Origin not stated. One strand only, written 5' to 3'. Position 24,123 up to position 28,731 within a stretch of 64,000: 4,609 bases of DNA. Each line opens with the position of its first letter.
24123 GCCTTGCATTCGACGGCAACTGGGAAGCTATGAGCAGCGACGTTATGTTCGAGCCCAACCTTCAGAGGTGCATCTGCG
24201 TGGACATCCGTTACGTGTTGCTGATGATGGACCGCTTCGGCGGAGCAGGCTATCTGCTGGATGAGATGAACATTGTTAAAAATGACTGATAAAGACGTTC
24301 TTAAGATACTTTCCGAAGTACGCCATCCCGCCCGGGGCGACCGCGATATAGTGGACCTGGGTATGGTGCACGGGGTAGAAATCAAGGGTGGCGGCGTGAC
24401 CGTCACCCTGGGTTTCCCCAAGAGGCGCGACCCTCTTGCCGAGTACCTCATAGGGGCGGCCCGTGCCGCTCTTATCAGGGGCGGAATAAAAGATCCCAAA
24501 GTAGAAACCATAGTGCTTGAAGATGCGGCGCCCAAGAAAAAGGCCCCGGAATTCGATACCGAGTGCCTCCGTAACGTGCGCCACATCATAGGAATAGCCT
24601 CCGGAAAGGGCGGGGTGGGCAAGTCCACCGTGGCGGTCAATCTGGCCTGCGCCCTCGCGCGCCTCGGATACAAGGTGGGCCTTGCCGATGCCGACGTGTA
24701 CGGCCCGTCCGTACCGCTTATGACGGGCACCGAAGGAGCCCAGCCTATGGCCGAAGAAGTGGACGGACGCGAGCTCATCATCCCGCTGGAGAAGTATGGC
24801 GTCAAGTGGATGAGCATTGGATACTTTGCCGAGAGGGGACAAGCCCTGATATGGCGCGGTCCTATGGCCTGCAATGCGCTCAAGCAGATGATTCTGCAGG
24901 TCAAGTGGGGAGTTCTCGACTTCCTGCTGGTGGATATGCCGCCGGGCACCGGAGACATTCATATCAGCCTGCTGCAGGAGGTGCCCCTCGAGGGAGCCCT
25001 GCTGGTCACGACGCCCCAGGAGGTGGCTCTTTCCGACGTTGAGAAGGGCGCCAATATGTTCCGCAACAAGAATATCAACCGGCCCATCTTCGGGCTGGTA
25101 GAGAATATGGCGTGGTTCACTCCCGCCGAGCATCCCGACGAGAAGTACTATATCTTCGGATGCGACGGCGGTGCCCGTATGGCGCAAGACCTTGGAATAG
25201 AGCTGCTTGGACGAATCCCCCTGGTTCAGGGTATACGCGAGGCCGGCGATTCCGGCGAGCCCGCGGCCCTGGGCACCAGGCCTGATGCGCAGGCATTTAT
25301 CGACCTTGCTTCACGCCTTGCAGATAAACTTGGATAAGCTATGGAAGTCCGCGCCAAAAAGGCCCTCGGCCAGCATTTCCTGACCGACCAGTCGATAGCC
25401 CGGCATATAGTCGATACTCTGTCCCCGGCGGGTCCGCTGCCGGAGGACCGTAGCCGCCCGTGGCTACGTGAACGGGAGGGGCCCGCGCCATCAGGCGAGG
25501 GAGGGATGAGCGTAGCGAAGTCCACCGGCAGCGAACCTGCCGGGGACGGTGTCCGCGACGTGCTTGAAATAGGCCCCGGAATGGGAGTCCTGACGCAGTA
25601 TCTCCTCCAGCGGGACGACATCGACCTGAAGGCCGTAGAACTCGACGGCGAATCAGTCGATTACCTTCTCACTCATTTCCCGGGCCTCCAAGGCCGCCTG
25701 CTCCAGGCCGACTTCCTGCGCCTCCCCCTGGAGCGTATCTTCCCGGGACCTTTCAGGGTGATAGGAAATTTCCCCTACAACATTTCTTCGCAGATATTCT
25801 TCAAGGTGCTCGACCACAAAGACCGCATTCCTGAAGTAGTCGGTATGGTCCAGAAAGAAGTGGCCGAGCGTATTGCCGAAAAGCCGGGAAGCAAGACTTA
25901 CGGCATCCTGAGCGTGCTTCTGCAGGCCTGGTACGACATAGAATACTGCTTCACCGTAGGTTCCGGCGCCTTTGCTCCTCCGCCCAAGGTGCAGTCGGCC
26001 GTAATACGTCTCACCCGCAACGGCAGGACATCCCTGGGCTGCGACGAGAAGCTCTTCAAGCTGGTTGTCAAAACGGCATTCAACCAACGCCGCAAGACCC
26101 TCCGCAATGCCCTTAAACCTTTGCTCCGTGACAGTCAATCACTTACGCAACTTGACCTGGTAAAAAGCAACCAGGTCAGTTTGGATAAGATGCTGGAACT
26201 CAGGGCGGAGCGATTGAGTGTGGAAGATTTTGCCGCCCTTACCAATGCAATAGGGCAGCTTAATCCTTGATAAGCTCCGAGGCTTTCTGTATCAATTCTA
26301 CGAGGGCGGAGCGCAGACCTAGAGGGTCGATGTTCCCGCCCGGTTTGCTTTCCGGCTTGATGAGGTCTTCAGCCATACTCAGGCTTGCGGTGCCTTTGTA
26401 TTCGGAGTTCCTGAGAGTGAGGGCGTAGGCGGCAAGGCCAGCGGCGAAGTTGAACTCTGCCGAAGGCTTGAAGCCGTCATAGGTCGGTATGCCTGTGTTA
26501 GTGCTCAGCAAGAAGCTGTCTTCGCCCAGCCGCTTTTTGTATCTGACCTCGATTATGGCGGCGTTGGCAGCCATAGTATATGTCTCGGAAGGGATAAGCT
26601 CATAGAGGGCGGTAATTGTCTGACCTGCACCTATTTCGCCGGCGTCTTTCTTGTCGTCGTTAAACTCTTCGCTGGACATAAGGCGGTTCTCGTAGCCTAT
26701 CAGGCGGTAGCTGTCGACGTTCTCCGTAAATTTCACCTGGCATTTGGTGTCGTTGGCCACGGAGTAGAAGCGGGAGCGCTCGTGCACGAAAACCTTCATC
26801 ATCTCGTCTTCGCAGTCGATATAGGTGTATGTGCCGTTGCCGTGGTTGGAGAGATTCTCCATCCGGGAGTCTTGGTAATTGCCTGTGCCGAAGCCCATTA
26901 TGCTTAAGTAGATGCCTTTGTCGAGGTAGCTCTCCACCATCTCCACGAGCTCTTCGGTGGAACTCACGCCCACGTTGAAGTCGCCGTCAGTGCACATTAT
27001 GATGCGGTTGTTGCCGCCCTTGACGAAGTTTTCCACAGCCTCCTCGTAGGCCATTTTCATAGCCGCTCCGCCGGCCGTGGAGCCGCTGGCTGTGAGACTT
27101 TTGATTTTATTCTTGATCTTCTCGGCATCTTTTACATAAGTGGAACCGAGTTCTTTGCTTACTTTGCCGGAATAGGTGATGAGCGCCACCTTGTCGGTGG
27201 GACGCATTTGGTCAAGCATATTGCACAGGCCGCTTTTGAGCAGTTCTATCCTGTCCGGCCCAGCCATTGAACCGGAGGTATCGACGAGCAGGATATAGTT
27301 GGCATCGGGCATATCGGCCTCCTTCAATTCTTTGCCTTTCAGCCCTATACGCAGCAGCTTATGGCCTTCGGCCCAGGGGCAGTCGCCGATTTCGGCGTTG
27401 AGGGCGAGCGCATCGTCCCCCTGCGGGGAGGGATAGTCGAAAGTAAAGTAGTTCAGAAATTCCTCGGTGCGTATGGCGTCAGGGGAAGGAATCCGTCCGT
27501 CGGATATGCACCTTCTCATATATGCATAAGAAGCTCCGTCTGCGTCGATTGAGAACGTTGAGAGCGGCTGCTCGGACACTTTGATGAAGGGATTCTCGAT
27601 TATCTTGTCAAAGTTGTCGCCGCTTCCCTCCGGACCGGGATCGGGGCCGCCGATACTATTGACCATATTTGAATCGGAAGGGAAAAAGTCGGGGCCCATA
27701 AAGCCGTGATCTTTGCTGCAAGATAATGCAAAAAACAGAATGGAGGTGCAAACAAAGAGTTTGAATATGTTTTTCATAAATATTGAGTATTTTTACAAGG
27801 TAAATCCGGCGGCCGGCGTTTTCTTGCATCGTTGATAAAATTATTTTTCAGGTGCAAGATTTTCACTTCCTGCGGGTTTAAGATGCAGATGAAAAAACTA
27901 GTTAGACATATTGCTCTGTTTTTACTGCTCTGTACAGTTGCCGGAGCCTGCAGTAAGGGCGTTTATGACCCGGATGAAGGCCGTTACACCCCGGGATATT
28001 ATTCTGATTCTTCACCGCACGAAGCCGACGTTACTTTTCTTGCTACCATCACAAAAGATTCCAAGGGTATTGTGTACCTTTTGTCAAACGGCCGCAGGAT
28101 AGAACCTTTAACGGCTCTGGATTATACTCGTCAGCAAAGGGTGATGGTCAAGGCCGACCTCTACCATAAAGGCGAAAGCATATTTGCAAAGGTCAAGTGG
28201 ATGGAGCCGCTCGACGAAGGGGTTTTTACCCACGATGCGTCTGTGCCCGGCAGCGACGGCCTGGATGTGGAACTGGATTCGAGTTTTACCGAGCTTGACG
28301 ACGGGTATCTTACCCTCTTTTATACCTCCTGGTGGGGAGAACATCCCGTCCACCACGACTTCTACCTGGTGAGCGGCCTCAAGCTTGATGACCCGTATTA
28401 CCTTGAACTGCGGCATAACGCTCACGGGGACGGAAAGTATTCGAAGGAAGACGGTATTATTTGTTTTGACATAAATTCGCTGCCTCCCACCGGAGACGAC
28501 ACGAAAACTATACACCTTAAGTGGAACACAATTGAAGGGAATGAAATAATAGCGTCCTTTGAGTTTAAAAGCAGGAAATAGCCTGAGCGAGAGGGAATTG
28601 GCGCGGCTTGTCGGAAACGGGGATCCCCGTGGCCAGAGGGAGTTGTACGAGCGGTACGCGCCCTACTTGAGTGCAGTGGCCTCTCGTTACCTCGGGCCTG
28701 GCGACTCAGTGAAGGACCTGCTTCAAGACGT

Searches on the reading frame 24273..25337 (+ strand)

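Call 33: search_protein_families(library=pfam, proteins=[window:24273-25337:+], max_evalue=0.001)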
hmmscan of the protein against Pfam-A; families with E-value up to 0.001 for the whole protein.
window:24273-25337:+ (354 aa): 7 families
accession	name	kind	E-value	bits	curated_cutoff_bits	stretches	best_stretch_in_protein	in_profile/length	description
PF10609.15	ParA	-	5.2e-87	291.8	27.1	1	101-347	1-243/246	NUBPL iron-transfer P-loop NTPase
PF01656.29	CbiA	-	4.8e-14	52.8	25.4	1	106-268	1-67/125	CobQ/CobB/MinD/ParA nucleotide binding domain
PF13614.12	AAA_31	-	1.8e-10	41.5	27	1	104-142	2-40/177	AAA domain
PF01883.24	FeS_assembly_P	-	2.3e-09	37.8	23.5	1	7-68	2-62/73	Iron-sulfur cluster assembly protein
PF09140.17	MipZ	-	1.7e-06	28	20.7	1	104-142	1-39/262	ATPase MipZ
PF02374.21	ArsA_ATPase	-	0.00035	20.3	24.3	1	109-135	6-32/305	Anion-transporting ATPase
PF00142.24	Fer4_NifH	-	0.00069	19.6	25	0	111-141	7-37/271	4Fe-4S iron sulfur cluster binding proteins, NifH/frxC family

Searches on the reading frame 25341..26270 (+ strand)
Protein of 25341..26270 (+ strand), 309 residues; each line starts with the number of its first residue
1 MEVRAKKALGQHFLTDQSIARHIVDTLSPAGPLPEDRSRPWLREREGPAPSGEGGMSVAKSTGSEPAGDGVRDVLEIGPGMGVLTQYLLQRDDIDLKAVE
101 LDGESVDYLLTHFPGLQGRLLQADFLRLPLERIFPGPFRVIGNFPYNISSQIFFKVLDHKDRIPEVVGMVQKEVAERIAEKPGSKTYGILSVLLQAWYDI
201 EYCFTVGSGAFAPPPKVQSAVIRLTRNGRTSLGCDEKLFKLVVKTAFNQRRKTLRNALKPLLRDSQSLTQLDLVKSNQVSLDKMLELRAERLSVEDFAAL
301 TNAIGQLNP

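Call 33: search_protein_families(library=pfam, proteins=[window:25341-26270:+], max_evalue=0.001)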
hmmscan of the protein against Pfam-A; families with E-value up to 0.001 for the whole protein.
window:25341-26270:+ (309 aa): 1 family
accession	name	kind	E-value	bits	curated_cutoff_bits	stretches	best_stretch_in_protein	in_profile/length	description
PF00398.26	RrnaAD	-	2.6e-43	148.5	24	1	4-269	3-234/263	Ribosomal RNA adenine dimethylase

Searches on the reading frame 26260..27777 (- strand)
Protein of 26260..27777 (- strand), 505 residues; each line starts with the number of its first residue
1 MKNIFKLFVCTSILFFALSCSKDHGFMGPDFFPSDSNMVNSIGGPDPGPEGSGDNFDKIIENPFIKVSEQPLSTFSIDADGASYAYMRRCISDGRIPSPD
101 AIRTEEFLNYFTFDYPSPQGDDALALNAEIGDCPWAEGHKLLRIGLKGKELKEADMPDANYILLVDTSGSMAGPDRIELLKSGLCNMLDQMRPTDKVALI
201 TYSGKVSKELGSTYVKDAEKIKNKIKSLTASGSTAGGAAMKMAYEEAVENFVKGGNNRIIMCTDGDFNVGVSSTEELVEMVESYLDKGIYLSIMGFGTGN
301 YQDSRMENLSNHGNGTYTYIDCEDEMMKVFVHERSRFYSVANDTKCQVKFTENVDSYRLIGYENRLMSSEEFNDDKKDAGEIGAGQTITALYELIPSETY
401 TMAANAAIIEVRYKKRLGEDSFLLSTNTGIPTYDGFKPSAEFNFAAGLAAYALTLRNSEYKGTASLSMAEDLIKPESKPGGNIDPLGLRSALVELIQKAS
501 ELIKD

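Call 33: search_protein_families(library=pfam, proteins=[window:26260-27777:-], max_evalue=0.001)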
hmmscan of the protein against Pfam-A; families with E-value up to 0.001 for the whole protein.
window:26260-27777:- (505 aa): 5 families
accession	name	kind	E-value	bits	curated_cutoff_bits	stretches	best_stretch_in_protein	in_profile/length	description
PF12034.13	YfbK_C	-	1.2e-36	127.1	25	1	337-502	3-184/184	Uncharacterized protein YfbK, C-terminal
PF12450.13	vWF_A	-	5.8e-33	113.2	25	1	53-143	4-94/94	von Willebrand factor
PF13519.12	VWA_2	-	1e-16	61.9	27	1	162-265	2-106/107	von Willebrand factor type A domain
PF00092.34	VWA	-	3.5e-15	57.1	23.8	1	162-320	3-161/174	von Willebrand factor type A domain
PF13768.12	VWA_3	-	6.1e-07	30.1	27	1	162-318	4-154/155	von Willebrand factor type A domain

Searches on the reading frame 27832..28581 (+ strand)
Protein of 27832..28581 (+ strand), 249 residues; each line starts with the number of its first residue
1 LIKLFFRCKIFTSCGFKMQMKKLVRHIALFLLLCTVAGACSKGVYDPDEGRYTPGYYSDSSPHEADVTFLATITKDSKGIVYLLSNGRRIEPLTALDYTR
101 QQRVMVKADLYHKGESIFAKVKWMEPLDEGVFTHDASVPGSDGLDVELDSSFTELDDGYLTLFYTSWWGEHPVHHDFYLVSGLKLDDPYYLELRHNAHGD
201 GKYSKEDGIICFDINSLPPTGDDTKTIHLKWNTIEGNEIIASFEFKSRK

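Call 33: search_protein_families(library=pfam, proteins=[window:27832-28581:+], max_evalue=0.001)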
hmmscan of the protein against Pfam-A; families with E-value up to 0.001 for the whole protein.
window:27832-28581:+ (249 aa): 1 family
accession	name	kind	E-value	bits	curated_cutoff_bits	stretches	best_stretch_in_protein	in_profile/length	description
PF17415.7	NigD_C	-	6.8e-20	71.8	22.6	1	136-244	11-119/120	NigD-like C-terminal beta sandwich domain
